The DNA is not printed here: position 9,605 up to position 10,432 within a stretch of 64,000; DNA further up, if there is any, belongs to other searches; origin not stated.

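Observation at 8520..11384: Three-gene module pairing an ADP-ribosylglycohydrolase with a PARG/macro-like protein and a tandem-repeat protein, with no obvious ADP-ribosyltransferase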

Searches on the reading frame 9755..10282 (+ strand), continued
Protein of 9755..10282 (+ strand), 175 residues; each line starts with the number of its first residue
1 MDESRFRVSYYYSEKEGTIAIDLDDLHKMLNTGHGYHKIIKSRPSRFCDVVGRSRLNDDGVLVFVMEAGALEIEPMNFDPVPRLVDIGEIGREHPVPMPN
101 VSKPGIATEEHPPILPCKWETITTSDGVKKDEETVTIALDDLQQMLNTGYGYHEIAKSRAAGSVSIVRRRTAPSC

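Call 82: search_protein_families(library=padloc, proteins=[L002:10738-11694:-, L002:11696-12862:-, L002:12846-13964:-, L128:10405-12132:-, L126:11036-12583:-, L127:12253-13005:+, P0296, L126:7547-7882:+, L126:10368-10892:+], max_evalue=0.001)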
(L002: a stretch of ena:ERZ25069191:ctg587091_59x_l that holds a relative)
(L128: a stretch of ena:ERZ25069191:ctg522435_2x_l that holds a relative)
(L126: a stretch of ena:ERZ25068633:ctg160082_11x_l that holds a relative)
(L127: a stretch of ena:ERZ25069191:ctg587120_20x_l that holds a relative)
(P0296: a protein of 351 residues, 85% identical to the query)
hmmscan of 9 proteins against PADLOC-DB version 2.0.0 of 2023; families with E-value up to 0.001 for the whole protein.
L002:10738-11694:- (318 aa): 8 families
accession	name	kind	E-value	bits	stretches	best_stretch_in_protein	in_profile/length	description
PDLC03896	NsnC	-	3.7e-108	359.8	1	1-318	1-319/319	-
PDLC03879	NsnC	-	1.3e-11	42.8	1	1-316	3-304/305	-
PDLC03891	NsnC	-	3.5e-10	37.9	1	1-115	1-121/284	-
PDLC03889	NsnC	-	1.1e-08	33.1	1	1-175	1-176/269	-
PDLC03887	NsnC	-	1.7e-07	28.9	1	169-315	171-307/308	-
PDLC03886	NsnC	-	1.5e-06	25.8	1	2-114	2-118/293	-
PDLC03883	NsnC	-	0.00023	18.7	1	1-68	1-70/273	-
PDLC03914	NsnC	-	0.0009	16.7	0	42-298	47-294/314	-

L002:11696-12862:- (388 aa): 107 families (the best 25 are shown)
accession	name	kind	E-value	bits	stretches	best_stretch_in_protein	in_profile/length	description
PDLC03878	NsnB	-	2.8e-103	344.3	1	1-385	1-343/345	-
PDLC04707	PDC-M55A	-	9.6e-34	115.1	2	109-376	140-401/421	-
PDLC04148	HEC-03B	-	2.1e-32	110.8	2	254-375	318-435/458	-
PDLC02979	AriA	-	8.8e-26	89.6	2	255-318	300-372/373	-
PDLC04178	HEC-01A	-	1.6e-17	61.7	2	2-50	9-57/399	-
PDLC02980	AriA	-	5.1e-17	60.8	2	257-320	240-304/304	-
PDLC04175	HEC-01A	-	1.9e-16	58.1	2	2-118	6-117/363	-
PDLC04391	PDC-M07A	-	2.3e-16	57.8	1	1-57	1-57/412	-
PDLC04393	PDC-M07A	-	3.1e-16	57.4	1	1-109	1-112/435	-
PDLC04392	PDC-M07A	-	7.5e-16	56.2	1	1-49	1-49/432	-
PDLC02358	Old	-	1.9e-15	54.7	2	272-318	282-328/578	Old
PDLC00096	GajA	-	9.4e-15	52.3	1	266-318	277-336/630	AAA ATPase domain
PDLC00091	GajA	-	1.3e-14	52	1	276-316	298-339/627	AAA ATPase domain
PDLC04389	PDC-M07A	-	5.7e-14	50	1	2-54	6-58/443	-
PDLC04177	HEC-01A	-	1.4e-13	48.6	2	265-322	287-343/393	-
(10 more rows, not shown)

L002:12846-13964:- (372 aa): 7 families
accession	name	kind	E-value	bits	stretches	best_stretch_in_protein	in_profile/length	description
PDLC03877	NsnA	-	1.2e-114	381.6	1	22-368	32-384/385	-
PDLC04027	PD-T4-2_A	-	2.8e-35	120.1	1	26-364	20-362/363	-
PDLC03418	REase_II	-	2.9e-13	47.7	1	60-192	34-161/372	Type II restriction enzyme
PDLC04150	HEC-05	-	4.7e-09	33.6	1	45-89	9-52/583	-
PDLC04151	HEC-05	-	6.5e-07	26.4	1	41-91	23-72/600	-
PDLC04154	HEC-06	-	0.00035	17.4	1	54-114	19-86/569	-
PDLC04155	HEC-06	-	0.00082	16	0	53-116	16-86/562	-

L128:10405-12132:- (575 aa): 35 families (the best 25 are shown)
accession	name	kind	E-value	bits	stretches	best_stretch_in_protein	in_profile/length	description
PDLC02686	Orf5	-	1.5e-149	497.1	1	4-571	2-566/566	Orf5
PDLC04157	HEC-06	-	5.7e-73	244.4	1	3-572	5-556/558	-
PDLC04154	HEC-06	-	7.7e-70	234.1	1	3-573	5-566/569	-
PDLC04155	HEC-06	-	6.7e-69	230.8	1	1-573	1-560/562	-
PDLC02690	Orf5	-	8.4e-63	211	1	20-573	8-531/531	Orf5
PDLC02694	Orf5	-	4.4e-61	205.3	1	5-571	1-573/574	Orf5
PDLC02687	Orf5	-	9.8e-54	181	1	6-555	2-542/543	Orf5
PDLC02700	Orf5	-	2.9e-53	179.4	1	12-571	3-555/555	Orf5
PDLC02695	Orf5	-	2.1e-52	176.3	2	5-260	3-277/601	Orf5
PDLC02693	Orf5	-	1.1e-45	154.7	1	21-571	8-542/543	Orf5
PDLC02701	Orf5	-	9.6e-45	151.1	2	10-301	8-314/596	Orf5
PDLC02691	Orf5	-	1.4e-44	150.7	1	5-571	3-579/579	Orf5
PDLC04156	HEC-06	-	4e-30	102.9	1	10-572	9-561/562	-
PDLC02692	Orf5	-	6.7e-30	102.3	1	18-573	4-558/558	Orf5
PDLC02786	SspE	-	4.3e-27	92.8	2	13-111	15-121/766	SspE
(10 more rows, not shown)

L126:11036-12583:- (515 aa): 3 families
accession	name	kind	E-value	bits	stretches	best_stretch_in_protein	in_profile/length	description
PDLC04783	PDC-M72A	-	2.9e-56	189.4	4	128-222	244-337/392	-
PDLC02908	Ankyrin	-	6e-28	95.6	3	129-233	751-855/880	-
PDLC02203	MzaA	-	1.3e-05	21.7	0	122-180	19-77/683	-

L127:12253-13005:+ (250 aa): 3 families
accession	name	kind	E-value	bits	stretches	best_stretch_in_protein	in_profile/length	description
PDLC03027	MTase_I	-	5.1e-77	258.1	1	1-248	568-808/810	Type I methyltransferase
PDLC03032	MTase_I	-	5.5e-51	171.7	2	49-246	594-784/1001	Type I methyltransferase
PDLC03022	MTase_I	-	4.2e-22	76.3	1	2-246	606-841/857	Type I methyltransferase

P0296 (351 aa): 0 families

L126:7547-7882:+ (111 aa): 0 families

L126:10368-10892:+ (174 aa): 0 families
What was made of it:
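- On Known anti-phage defence systems (PADLOC-DB v2): The neighbours, however, match NsnABC, GmrSD-like and type I R-M models (call 82).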
